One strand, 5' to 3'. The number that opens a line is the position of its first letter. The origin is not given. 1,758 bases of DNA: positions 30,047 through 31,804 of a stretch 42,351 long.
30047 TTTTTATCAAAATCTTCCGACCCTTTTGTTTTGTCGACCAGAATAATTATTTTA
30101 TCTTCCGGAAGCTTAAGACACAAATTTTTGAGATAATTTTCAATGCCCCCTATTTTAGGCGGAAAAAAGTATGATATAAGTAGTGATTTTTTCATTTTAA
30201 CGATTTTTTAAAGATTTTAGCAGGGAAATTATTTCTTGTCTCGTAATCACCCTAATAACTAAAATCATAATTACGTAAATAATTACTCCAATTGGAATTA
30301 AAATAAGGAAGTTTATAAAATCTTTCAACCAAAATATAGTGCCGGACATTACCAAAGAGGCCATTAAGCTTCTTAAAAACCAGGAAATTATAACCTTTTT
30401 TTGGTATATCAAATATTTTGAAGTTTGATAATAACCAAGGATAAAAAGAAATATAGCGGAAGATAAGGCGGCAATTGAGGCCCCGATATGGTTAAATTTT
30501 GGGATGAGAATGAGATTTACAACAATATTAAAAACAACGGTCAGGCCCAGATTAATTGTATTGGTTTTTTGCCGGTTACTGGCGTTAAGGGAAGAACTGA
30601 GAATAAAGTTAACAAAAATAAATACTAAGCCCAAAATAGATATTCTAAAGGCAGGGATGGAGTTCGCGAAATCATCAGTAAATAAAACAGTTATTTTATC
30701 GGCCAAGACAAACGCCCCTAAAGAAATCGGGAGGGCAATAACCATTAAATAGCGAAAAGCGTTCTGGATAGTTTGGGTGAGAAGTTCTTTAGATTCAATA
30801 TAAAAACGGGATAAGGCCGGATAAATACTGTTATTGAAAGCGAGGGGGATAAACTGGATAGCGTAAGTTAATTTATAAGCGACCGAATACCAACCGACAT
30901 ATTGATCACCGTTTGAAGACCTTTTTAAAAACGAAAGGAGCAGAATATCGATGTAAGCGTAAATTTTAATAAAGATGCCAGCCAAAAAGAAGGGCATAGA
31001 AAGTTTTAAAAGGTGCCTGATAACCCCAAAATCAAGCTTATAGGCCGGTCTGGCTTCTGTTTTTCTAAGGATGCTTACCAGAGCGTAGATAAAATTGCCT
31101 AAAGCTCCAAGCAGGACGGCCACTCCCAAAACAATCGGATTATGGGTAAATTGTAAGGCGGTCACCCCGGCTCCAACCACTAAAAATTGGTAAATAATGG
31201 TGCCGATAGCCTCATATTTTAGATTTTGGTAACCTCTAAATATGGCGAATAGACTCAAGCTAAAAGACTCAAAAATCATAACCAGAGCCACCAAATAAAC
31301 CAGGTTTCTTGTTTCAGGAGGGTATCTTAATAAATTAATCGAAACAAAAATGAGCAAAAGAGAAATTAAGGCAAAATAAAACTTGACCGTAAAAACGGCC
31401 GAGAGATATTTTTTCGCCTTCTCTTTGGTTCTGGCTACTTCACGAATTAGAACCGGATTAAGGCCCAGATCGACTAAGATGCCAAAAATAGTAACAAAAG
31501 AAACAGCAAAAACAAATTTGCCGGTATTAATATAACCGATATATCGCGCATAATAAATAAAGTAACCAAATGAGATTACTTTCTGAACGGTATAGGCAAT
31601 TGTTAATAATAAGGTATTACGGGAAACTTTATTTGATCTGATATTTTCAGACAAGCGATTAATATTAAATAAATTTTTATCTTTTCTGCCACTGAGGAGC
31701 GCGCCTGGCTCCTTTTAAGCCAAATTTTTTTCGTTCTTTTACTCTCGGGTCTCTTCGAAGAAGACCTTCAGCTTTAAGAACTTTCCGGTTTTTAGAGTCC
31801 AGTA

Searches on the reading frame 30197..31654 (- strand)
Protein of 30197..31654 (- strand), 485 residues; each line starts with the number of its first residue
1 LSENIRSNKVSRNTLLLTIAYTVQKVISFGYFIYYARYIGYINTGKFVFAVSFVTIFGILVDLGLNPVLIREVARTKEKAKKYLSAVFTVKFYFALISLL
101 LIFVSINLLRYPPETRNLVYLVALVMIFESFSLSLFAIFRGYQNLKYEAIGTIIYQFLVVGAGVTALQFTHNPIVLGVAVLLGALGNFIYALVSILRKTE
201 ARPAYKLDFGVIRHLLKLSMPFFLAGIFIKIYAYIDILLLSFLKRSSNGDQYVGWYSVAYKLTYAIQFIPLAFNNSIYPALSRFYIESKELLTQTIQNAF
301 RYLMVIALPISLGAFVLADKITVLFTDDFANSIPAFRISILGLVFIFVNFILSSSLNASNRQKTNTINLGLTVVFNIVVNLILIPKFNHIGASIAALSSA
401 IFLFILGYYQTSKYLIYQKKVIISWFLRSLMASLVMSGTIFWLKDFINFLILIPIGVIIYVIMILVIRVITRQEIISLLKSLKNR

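Call 47: search_protein_families(library=pfam, proteins=[window:30197-31654:-], max_evalue=0.00001)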
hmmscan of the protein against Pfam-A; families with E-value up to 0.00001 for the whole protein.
window:30197-31654:- (485 aa): 4 families
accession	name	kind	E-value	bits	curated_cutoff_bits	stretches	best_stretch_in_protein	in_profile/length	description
PF01943.22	Polysacc_synt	-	5.2e-33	115.1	28.2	1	12-284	3-273/274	Polysaccharide biosynthesis protein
PF13440.11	Polysacc_synt_3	-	7.8e-22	78.3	23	1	45-333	12-292/293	Polysaccharide biosynthesis protein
PF03023.19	MurJ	-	1.2e-18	67.5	27.4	1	67-448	39-437/451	Lipid II flippase MurJ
PF01554.23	MatE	-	3e-08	34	24.9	1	221-382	1-161/161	MatE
